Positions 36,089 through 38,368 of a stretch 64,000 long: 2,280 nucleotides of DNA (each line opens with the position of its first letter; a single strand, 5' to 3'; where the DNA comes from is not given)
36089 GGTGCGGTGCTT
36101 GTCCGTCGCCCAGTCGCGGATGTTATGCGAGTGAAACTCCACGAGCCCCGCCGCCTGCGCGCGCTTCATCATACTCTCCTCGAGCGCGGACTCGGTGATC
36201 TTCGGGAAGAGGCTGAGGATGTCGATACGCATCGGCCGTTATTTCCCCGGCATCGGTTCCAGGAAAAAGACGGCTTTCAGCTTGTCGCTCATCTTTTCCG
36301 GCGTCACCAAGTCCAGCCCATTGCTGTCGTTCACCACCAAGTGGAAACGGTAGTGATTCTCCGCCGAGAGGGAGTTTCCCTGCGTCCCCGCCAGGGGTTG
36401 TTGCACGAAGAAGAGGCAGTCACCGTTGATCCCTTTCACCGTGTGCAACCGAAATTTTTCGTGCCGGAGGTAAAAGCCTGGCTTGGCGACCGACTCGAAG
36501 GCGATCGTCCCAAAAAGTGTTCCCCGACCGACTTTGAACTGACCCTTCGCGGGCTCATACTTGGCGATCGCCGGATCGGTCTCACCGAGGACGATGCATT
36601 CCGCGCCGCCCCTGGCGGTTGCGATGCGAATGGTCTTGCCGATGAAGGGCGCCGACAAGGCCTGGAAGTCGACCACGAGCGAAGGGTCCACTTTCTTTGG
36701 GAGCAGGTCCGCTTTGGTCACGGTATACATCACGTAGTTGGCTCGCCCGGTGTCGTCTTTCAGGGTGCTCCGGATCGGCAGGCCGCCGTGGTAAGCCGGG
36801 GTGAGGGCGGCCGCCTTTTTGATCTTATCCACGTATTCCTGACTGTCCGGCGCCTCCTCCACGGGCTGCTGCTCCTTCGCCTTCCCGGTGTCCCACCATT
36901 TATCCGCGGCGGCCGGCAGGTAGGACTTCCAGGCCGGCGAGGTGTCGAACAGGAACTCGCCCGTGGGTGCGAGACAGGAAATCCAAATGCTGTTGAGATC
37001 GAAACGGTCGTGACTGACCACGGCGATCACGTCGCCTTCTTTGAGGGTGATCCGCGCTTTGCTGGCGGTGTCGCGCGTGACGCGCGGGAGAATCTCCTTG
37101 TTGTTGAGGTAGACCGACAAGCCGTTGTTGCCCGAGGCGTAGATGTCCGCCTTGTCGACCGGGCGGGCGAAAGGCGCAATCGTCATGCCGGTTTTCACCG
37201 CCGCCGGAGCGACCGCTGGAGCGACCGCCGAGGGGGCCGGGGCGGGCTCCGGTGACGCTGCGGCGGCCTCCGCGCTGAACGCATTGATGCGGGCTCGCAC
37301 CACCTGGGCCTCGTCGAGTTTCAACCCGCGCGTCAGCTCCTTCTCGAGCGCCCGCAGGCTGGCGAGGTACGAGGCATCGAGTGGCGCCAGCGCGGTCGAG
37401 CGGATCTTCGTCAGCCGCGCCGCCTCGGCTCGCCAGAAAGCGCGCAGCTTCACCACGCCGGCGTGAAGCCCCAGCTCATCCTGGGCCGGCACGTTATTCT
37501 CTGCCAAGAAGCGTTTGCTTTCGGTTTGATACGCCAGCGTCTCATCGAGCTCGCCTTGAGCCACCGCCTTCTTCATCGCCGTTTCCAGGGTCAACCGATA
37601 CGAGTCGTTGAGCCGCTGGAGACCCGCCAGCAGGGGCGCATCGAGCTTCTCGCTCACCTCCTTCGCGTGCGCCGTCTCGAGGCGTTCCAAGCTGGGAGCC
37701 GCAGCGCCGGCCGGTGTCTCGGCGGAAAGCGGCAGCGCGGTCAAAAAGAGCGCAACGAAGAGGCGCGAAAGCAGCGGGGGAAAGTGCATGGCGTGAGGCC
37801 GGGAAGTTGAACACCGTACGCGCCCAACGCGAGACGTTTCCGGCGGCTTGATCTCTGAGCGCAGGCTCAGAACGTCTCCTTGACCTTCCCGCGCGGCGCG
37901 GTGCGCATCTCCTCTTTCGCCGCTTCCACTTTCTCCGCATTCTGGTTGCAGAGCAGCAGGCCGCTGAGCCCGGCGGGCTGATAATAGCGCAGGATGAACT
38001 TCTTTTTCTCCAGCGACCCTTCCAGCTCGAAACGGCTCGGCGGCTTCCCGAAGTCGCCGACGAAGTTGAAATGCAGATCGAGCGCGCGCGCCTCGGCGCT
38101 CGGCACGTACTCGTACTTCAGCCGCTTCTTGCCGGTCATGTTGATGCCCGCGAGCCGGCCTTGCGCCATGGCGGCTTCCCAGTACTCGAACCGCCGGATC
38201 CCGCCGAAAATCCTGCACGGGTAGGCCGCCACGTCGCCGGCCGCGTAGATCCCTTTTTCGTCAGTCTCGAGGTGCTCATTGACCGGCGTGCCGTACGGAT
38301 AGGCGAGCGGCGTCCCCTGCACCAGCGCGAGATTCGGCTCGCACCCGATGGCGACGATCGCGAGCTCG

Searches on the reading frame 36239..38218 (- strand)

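Call 24: search_protein_families(library=pfam, proteins=[window:36239-38218:-], max_evalue=0.001)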
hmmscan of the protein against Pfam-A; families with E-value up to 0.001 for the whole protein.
window:36239-38218:- (659 aa): 1 family
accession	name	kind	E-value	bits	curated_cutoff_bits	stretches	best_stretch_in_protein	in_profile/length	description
PF05270.19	AbfB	-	0.00065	20.3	22.8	0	558-595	36-74/137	Alpha-L-arabinofuranosidase B (ABFB) domain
